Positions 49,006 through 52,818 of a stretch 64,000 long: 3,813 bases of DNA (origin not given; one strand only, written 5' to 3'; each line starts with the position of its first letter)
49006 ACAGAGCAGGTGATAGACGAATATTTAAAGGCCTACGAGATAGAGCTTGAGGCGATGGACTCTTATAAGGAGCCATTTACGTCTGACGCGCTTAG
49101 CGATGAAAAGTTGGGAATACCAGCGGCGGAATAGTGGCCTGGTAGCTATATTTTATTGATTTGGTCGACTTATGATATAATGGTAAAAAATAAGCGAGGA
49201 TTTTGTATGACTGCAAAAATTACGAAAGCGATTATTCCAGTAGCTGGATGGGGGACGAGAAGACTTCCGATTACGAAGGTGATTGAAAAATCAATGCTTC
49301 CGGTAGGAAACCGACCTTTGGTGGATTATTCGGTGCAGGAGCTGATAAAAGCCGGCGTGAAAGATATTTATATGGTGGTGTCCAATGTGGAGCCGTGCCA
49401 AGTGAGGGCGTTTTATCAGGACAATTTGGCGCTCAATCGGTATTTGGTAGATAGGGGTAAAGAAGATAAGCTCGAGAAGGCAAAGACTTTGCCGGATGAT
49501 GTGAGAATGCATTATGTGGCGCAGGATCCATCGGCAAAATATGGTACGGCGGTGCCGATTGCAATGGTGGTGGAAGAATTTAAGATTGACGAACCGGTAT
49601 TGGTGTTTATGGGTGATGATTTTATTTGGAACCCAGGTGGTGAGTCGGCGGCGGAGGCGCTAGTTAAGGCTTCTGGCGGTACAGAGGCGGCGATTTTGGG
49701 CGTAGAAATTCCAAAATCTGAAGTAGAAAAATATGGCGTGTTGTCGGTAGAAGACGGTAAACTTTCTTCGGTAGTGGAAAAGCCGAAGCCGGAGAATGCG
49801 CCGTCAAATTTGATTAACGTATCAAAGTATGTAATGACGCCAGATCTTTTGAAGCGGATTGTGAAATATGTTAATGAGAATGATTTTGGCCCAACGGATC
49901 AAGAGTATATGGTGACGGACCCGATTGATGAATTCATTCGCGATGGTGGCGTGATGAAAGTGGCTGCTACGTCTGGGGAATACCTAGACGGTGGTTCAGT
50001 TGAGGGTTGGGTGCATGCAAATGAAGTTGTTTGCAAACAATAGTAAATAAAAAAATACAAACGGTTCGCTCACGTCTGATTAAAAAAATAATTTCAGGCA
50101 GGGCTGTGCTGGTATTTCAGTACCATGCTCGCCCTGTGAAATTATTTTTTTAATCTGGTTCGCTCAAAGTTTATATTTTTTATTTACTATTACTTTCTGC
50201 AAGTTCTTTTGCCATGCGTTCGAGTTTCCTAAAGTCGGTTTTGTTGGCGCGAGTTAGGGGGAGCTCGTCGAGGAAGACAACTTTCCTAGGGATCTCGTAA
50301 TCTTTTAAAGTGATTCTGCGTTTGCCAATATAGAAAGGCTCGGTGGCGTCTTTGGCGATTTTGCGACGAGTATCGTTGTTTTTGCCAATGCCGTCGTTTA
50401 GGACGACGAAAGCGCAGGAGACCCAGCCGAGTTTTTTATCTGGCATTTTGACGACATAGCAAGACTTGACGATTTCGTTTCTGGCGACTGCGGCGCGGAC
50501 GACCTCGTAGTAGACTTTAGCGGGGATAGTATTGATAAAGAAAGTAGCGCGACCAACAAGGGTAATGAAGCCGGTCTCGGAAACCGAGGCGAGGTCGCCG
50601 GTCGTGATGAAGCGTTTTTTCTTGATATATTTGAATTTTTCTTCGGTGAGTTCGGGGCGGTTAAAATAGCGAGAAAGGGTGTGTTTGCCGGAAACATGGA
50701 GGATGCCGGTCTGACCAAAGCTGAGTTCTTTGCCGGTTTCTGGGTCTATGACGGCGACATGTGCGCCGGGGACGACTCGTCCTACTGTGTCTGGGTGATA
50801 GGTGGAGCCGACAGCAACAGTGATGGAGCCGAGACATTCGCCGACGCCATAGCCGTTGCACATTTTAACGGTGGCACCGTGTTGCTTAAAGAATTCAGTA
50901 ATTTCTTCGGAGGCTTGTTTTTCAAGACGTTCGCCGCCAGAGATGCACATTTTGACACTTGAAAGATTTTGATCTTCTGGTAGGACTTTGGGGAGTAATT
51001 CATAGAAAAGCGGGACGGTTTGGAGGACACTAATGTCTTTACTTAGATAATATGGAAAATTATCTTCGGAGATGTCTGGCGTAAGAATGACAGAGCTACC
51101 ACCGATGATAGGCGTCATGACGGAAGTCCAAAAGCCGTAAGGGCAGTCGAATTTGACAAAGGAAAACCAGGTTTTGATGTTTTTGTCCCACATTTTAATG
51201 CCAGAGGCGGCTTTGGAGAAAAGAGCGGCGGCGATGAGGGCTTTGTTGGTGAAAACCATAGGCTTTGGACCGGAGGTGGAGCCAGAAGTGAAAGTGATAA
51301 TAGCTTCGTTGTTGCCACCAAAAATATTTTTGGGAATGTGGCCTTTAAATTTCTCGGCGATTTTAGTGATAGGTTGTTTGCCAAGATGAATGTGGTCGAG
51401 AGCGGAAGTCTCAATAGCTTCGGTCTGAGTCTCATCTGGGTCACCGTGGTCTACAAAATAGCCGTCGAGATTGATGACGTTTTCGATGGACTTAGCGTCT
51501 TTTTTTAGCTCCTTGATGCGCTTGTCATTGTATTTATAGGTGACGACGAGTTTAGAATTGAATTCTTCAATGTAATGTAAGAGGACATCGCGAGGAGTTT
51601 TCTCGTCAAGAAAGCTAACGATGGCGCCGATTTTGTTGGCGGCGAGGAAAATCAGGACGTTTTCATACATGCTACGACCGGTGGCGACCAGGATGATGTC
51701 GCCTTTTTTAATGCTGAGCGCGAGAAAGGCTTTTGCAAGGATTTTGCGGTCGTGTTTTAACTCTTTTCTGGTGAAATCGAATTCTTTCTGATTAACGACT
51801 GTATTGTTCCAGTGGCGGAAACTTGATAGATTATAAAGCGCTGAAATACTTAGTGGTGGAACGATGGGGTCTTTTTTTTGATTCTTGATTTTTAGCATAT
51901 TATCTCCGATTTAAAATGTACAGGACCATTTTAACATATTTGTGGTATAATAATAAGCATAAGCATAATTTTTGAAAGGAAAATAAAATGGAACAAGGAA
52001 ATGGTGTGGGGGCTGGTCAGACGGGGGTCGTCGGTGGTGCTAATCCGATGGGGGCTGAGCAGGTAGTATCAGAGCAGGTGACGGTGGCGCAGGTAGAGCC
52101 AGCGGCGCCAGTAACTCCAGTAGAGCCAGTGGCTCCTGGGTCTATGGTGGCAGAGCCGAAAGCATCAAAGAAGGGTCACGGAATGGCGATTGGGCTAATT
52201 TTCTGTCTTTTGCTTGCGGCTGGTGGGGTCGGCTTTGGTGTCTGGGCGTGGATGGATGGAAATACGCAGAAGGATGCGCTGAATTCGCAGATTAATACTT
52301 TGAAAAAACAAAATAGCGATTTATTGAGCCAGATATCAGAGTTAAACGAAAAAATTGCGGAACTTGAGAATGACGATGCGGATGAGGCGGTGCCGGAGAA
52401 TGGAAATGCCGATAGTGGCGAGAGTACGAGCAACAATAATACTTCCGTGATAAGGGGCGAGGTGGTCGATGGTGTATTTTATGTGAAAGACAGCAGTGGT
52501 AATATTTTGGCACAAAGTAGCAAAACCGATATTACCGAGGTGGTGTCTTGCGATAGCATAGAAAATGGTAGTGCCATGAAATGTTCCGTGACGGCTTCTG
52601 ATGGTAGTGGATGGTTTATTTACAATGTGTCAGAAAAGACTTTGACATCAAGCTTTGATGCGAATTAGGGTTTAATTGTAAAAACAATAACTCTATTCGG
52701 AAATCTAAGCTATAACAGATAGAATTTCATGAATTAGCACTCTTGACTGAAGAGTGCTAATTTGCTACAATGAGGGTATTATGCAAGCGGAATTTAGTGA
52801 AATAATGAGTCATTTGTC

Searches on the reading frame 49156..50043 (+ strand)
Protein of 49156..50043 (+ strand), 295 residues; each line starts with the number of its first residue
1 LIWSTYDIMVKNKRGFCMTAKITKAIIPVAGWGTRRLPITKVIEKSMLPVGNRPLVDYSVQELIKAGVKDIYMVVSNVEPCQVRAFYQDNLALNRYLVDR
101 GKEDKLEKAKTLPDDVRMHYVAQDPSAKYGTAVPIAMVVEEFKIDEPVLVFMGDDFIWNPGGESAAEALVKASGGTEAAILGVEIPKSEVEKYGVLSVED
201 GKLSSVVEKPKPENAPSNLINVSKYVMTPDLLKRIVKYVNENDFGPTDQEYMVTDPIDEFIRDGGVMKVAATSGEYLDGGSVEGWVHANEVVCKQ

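Call 6: search_protein_families(library=pfam, proteins=[window:49156-50043:+])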
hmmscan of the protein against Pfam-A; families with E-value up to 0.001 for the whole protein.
window:49156-50043:+ (295 aa): 1 family
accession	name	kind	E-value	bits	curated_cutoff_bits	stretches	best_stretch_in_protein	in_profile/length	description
PF00483.29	NTP_transferase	-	2e-25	90.3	21.2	1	24-291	1-241/245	Nucleotidyl transferase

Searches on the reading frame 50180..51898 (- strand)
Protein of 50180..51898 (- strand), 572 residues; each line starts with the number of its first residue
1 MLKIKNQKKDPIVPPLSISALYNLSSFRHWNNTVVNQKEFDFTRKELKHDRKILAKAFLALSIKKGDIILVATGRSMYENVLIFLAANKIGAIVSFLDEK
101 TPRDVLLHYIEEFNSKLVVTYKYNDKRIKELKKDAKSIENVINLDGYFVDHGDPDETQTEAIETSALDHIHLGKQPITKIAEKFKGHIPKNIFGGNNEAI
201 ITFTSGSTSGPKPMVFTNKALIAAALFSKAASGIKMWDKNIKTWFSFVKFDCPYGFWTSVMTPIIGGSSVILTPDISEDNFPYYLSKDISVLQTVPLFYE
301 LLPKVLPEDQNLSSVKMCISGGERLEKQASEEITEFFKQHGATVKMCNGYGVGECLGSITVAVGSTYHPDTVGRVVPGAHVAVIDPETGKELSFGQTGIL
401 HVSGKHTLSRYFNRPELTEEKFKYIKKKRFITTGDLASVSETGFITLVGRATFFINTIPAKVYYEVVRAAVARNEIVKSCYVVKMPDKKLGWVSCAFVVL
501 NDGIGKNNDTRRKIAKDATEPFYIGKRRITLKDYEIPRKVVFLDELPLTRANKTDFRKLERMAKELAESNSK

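Call 6: search_protein_families(library=pfam, proteins=[window:50180-51898:-])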
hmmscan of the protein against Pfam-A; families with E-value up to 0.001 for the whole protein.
window:50180-51898:- (572 aa): 2 families
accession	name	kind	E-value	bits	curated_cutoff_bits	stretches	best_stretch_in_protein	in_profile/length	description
PF00501.34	AMP-binding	-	6.4e-46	157.3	29.9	1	32-412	11-384/384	AMP-binding enzyme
PF13193.12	AMP-binding_C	-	2.7e-10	41.5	24.5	1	469-553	4-76/76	AMP-binding enzyme C-terminal domain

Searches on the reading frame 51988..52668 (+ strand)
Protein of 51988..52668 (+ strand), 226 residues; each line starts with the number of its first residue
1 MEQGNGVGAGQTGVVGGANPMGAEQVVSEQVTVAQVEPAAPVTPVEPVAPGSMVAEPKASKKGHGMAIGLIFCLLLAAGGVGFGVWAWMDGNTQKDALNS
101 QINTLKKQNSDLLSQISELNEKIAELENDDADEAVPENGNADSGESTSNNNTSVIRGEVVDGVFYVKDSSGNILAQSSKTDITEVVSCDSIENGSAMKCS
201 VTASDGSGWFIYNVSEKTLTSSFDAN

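Call 6: search_protein_families(library=pfam, proteins=[window:51988-52668:+])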
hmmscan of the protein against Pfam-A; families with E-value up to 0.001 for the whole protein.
window:51988-52668:+ (226 aa): 2 families
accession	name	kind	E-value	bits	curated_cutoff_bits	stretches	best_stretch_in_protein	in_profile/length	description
PF10211.14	Ax_dynein_light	-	0.00046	20.7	26.4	1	77-134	103-160/187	Axonemal dynein light chain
PF02183.23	HALZ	-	0.00085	19.9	28.1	0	96-123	15-42/43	Homeobox associated leucine zipper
